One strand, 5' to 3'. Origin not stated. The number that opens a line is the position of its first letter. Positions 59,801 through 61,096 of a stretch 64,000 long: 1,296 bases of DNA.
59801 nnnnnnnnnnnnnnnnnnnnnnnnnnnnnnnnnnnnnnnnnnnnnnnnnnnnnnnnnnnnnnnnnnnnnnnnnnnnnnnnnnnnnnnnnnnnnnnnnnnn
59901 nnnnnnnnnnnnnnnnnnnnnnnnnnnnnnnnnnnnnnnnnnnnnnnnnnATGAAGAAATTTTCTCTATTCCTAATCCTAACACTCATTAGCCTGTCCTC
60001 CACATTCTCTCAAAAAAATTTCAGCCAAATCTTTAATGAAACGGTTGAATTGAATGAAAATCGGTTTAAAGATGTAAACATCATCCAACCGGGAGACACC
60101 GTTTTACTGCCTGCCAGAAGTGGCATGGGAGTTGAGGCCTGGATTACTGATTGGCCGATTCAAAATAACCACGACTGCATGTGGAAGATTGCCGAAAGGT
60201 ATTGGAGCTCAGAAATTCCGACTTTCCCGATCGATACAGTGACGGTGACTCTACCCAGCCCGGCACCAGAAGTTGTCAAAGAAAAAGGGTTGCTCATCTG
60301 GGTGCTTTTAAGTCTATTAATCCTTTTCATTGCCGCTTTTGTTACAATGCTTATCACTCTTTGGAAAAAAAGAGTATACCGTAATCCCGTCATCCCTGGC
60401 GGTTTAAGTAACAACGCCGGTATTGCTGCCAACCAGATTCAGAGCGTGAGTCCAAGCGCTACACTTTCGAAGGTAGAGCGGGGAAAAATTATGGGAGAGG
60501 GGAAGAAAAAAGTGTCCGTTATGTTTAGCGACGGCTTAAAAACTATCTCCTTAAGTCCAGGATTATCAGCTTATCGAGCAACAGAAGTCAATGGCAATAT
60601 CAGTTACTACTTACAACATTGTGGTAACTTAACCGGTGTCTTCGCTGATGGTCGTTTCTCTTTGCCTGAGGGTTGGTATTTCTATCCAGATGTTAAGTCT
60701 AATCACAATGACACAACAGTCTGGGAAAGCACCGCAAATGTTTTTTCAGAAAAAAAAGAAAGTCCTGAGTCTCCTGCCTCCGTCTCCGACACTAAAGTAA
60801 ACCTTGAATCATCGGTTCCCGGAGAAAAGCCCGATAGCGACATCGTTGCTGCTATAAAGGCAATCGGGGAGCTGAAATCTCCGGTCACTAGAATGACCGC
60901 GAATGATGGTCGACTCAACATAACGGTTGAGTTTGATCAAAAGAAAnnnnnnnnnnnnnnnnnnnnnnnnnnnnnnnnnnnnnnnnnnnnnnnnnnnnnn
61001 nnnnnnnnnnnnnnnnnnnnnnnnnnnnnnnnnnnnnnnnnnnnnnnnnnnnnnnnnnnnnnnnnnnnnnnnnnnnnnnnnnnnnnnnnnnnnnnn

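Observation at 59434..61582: Small foreign-looking islet at the 3' side of tRNA-Gln: HNH remnant plus two orphan genes with their own signals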

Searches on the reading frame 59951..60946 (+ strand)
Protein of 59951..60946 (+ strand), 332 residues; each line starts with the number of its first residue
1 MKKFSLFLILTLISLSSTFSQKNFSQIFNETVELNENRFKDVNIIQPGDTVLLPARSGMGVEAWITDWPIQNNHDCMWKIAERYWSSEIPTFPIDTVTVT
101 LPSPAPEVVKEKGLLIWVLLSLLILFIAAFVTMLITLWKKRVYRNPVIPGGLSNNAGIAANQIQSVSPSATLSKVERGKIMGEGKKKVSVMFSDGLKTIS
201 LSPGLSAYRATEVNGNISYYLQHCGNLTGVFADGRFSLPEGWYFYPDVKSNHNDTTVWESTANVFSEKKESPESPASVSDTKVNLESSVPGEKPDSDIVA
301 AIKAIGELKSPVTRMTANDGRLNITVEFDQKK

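Call 5: search_protein_families(library=pfam, proteins=[window:59951-60946:+], max_evalue=1)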
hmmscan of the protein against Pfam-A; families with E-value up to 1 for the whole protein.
window:59951-60946:+ (332 aa): 0 families

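Call 8: search_protein_families(library=phrogs, proteins=[window:59951-60946:+], max_evalue=1)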
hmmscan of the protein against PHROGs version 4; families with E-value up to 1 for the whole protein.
window:59951-60946:+ (332 aa): 0 families

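Call 9: search_protein_families(library=padloc, proteins=[window:59951-60946:+], max_evalue=1)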
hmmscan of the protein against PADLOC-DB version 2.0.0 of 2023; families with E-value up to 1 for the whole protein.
window:59951-60946:+ (332 aa): 0 families
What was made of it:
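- There is no PADLOC or PHROG match (calls 8, 9).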

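Call 10: search_protein_families(library=ncbifam, proteins=[window:59951-60946:+], max_evalue=1)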
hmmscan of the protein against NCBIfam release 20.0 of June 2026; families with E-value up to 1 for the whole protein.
window:59951-60946:+ (332 aa): 0 families

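Call 13: find_homologous_proteins(query=window:59951-60946:+)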
Query window:59951-60946:+ (332 aa): 8 proteins with E <= 0.001 among 3819 candidates.
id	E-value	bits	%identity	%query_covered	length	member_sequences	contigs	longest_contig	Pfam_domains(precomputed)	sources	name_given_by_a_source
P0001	1.3e-218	743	100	100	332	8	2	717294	-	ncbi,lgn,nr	ncbi:MAG: hypothetical protein JST_000304 [Candidatus Parcubacteria bacterium]|nr:MAG: hypothetical 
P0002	7.9e-102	359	54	95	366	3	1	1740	-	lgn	-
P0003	4.4e-101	356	51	100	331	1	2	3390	-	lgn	-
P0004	5.9e-99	349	51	100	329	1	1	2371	-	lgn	-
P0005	7.4e-99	349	51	97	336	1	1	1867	-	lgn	-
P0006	7.6e-98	346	51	100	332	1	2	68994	-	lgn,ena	-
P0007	2.7e-95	337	50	100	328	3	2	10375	-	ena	-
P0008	6.4e-94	333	48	100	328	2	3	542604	-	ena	-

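Call 15: find_encoding_contigs(protein=P0008, flank=8000, max_places=3)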
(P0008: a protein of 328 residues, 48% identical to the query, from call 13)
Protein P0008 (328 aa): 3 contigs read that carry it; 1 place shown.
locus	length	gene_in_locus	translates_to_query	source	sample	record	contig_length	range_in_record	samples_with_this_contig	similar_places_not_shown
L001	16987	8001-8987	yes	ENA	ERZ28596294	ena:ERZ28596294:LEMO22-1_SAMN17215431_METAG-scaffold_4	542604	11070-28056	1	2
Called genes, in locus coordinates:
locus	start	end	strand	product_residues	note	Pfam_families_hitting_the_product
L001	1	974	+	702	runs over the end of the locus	PF22745:Nlig-Ia, PF01653:DNA_ligase_aden, PF03120:OB_DNA_ligase, PF03119:DNA_ligase_ZBD (weak), PF14520:HHH_5 (faint), PF12826:HHH_2 (weak), PF00533:BRCT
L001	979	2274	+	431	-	PF03952:Enolase_N, PF00113:Enolase_C, PF13378:MR_MLE_C (weak)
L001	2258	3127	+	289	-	PF01676:Metalloenzyme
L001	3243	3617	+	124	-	PF05973:Gp49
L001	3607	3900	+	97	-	PF13560:HTH_31, PF12844:HTH_19, PF13443:HTH_26, PF01381:HTH_3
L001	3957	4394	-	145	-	PF02681:DUF212, PF01569:PAP2 (faint)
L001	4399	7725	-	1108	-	PF02518:HATPase_c, PF00204:DNA_gyraseB, PF14890:Intein_splicing, PF01751:Toprim, PF00986:DNA_gyraseB_C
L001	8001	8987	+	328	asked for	-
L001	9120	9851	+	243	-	PF00121:TIM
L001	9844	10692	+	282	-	PF07719:TPR_2 (faint), PF14559:TPR_19 (faint)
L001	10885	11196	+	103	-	-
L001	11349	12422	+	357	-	-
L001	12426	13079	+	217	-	-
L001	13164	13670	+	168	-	PF18895:T4SS_pilin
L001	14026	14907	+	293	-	PF01149:Fapy_DNA_glyco, PF06831:H2TH, PF06827:zf-FPG_IleRS (weak)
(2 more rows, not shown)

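Call 16: find_encoding_contigs(protein=P0006, flank=8000, max_places=3)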
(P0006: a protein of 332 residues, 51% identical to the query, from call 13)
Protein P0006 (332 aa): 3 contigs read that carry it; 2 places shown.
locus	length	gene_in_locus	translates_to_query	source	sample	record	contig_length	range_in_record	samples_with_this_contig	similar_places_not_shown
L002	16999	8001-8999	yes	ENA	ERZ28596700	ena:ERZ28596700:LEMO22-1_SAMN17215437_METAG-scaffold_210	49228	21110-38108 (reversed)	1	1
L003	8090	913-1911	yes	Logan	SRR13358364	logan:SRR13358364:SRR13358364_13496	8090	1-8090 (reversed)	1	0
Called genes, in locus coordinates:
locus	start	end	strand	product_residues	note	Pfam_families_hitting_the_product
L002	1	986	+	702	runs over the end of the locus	PF22745:Nlig-Ia, PF01653:DNA_ligase_aden, PF03120:OB_DNA_ligase, PF03119:DNA_ligase_ZBD (weak), PF14520:HHH_5 (faint), PF12826:HHH_2 (weak), PF00533:BRCT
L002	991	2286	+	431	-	PF03952:Enolase_N, PF00113:Enolase_C, PF13378:MR_MLE_C (weak)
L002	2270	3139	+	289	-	PF01676:Metalloenzyme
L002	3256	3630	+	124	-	PF05973:Gp49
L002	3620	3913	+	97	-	PF13744:HTH_37 (weak), PF13560:HTH_31, PF12844:HTH_19, PF13443:HTH_26, PF01381:HTH_3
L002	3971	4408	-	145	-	PF02681:DUF212, PF01569:PAP2 (faint)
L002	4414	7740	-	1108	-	PF02518:HATPase_c, PF00204:DNA_gyraseB, PF14890:Intein_splicing, PF01751:Toprim, PF00986:DNA_gyraseB_C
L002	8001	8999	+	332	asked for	-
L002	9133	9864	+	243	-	PF00121:TIM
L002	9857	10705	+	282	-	PF07719:TPR_2 (faint), PF14559:TPR_19 (faint)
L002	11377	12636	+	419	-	-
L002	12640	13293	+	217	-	-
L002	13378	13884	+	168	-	PF18895:T4SS_pilin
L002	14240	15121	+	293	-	PF01149:Fapy_DNA_glyco, PF06831:H2TH, PF06827:zf-FPG_IleRS (weak)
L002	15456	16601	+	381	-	PF01594:AI-2E_transport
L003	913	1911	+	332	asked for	-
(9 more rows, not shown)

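Call 20: find_encoding_contigs(protein=P0007, flank=8000, max_places=3)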
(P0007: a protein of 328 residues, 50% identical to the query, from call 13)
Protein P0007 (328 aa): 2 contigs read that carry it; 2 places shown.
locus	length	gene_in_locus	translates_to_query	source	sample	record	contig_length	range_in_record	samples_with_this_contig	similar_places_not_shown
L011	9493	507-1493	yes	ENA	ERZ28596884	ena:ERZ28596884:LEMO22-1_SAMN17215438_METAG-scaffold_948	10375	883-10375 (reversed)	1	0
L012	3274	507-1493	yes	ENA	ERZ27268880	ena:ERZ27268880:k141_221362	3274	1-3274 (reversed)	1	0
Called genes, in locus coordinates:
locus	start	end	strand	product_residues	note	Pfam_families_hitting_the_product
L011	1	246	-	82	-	?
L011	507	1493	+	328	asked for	-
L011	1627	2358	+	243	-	PF00121:TIM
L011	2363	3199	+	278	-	PF14559:TPR_19 (faint)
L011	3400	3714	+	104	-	-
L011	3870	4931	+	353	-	-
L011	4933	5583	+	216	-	-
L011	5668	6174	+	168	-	PF18895:T4SS_pilin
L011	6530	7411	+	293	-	PF01149:Fapy_DNA_glyco, PF06831:H2TH, PF06827:zf-FPG_IleRS (weak)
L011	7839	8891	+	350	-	PF01594:AI-2E_transport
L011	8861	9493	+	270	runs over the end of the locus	-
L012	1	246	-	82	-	?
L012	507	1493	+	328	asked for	-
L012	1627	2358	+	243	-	PF00121:TIM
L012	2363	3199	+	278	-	PF14559:TPR_19 (faint)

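Call 26: find_homologous_proteins(query=A2, max_evalue=0.01)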
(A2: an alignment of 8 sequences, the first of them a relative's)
Query A2 (8 sequences) (332 aa, profile of the alignment): 9 proteins with E <= 0.01 among 8000 candidates.
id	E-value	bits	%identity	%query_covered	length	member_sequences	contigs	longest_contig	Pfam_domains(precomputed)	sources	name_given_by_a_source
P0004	6.4e-200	681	51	100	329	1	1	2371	-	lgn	-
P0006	4.6e-197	672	51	100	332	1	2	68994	-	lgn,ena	-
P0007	1.8e-196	670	50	100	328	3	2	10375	-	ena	-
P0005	7.8e-196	668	51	97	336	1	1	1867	-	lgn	-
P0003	4.5e-193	659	51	100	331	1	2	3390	-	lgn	-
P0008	3.8e-185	633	48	100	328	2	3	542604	-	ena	-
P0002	2.1e-183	627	54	95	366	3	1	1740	-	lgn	-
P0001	1.6e-158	545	100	100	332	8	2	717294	-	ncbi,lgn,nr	ncbi:MAG: hypothetical protein JST_000304 [Candidatus Parcubacteria bacterium]|nr:MAG: hypothetical 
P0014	2.6e-98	347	51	50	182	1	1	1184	-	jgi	-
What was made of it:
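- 59951..60949 (+): ORF A, 332 aa: signal peptide, about 90-aa outer domain, one transmembrane helix, then about 195-aa cytoplasmic beta-rich domain. Orphan family. Only 9 clusters among 5.8 billion proteins (calls 13, 26).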

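Call 35: search_solved_structures(query=A2, max_evalue=1)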
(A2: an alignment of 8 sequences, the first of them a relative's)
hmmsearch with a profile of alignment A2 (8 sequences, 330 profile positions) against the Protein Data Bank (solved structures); distinct sequences matched with E-value up to 1: 0.

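Call 44: predict_structure(alignment_id=A2)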
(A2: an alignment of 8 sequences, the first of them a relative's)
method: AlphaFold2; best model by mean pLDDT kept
length: 332 residues; sequences in the alignment: 8
mean_pLDDT: 52.5   pTM: 0.37
mean pLDDT of the five models: 52.5, 51.7, 51.7, 50.2, 48.9
residues with pLDDT >= 90: 0; 70-90: 85; 50-70: 64; < 50: 183
segments of 3 or more residues with pLDDT < 50: 18-29, 31-106, 142-150, 224-233, 252-312, 317-321, 327-332
pLDDT, mean of each block of 10 residues (from residue 1): 69 55 46 43 36 37 33 34 35 26 42 68 86 73 45 68 67 80 75 64 79 78 48 65 76 45 27 30 30 36 41 48 49 43
secondary structure, 60 per line:
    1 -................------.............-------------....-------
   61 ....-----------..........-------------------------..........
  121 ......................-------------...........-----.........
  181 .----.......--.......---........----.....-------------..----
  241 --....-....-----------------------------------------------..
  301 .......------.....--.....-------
elements in order: H2-17 H24-36 E50-53 E61-64 H76-85 H111-142 H156-166 E172-181 E186-192 E195-201 E205-212 E217-221 E243-246 H248-251 H299-307 E314-318 E321-325
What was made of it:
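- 59951..60949 (+): AF2 model poor, pLDDT 52.5 (call 44).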

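Call 70: fold_search(model_id=the predicted structure, library=pdb)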
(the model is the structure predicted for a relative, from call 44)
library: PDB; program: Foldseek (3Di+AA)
matches with E <= 10: 539; with E <= 0.001: 0
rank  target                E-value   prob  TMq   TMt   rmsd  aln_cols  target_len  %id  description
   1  2p6y                  9.2e-02  0.10  0.08  0.17  15.0       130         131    9  X-ray structure of the protein Q9KM02_VIBCH from Vibrio cholerae at the resolution 1.63 A. Northeast Structural Genomics (released 2007-06-05)
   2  8gs1_C                1.7e-01  0.16  0.11  0.16  14.3       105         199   13  Crystal structure of AziU2-U3 complex from Streptomyces sahachiroi NRRL2485 (released 2023-09-06)
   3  8gs1_A                2.2e-01  0.15  0.10  0.15  14.3       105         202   11  Crystal structure of AziU2-U3 complex from Streptomyces sahachiroi NRRL2485 (released 2023-09-06)
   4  6q5u_O                2.3e-01  0.06  0.08  0.15  10.5        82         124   18  High resolution electron cryo-microscopy structure of the bacteriophage PR772 (released 2019-06-19)
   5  9qc8_B                3.1e-01  0.09  0.09  0.03  10.4        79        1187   18  BoNT-NTNH-HA70 complex from Clostridium botulinum Serotype B1 (released 2025-09-10)
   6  1zrr_MODEL_1_A        3.5e-01  0.08  0.10  0.16  14.4       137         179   15  Residual Dipolar Coupling Refinement of Acireductone Dioxygenase from Klebsiella (released 2005-12-06)
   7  7wuw_A                3.9e-01  0.14  0.11  0.17  14.1       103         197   12  Crystal structure of AziU3/U2 from Streptomyces sahachiroi (released 2022-09-07)
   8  1ipk_B                3.9e-01  0.07  0.08  0.07  12.3        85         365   10  CRYSTAL STRUCTURES OF RECOMBINANT AND NATIVE SOYBEAN BETA-CONGLYCININ BETA HOMOTRIMERS (released 2002-05-16)
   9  2bvb                  3.9e-01  0.03  0.06  0.12  13.8       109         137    6  The C-terminal domain from Micronemal Protein 1 (MIC1) from Toxoplasma Gondii (released 2005-10-12)
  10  3qpe_C                4.2e-01  0.23  0.09  0.08   9.8        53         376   21  Crystal structure of Galacturonate Dehydratase from GEOBACILLUS SP. complexed with D-Galacturonate and 5-keto-4-deoxy- (released 2012-02-15)
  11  3qpe_A                4.2e-01  0.21  0.08  0.07   9.9        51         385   22  Crystal structure of Galacturonate Dehydratase from GEOBACILLUS SP. complexed with D-Galacturonate and 5-keto-4-deoxy- (released 2012-02-15)
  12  3ops_A                4.2e-01  0.21  0.08  0.07   9.7        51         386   20  Crystal structure of mandelate racemase/muconate lactonizing protein FROM GEOBACILLUS SP. Y412MC10 complexed with magn (released 2010-09-15)
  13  2nmu                  4.2e-01  0.08  0.09  0.17  12.0       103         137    7  Crystal structure of the hypothetical protein from Salmonella typhimurium LT2. Northeast Structural Genomics Consortium  (released 2006-11-07)
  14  3n4f_D                4.4e-01  0.23  0.09  0.08   9.8        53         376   21  CRYSTAL STRUCTURE OF Mandelate racemase/muconate lactonizing protein from Geobacillus sp. Y412MC10 (released 2010-06-09)
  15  3v5c_C                5.0e-01  0.18  0.08  0.07  10.5        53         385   21  Crystal structure of the mutant E234A of Galacturonate Dehydratase from GEOBACILLUS SP. complexed with Mg (released 2012-12-19)
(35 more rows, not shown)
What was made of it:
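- On Named protein family for ORF A: The fold search on the poor model gave nothing (TM up to 0.15; call 70).
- Tried and rejected: The result is meaningless: pLDDT 52.5 and TM up to 0.15 (calls 44, 70).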

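Call 95: find_related_loci(query=A2, collection=viral_contigs, flank=6000)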
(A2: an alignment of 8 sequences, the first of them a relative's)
Query A2 (332 aa) in viral_contigs; peptide patterns used: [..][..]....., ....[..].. (x = any residue, [..] = any of these).
131 stretches matched a pattern, but none encodes a relative of the query by tblastn (E <= 1e-3).
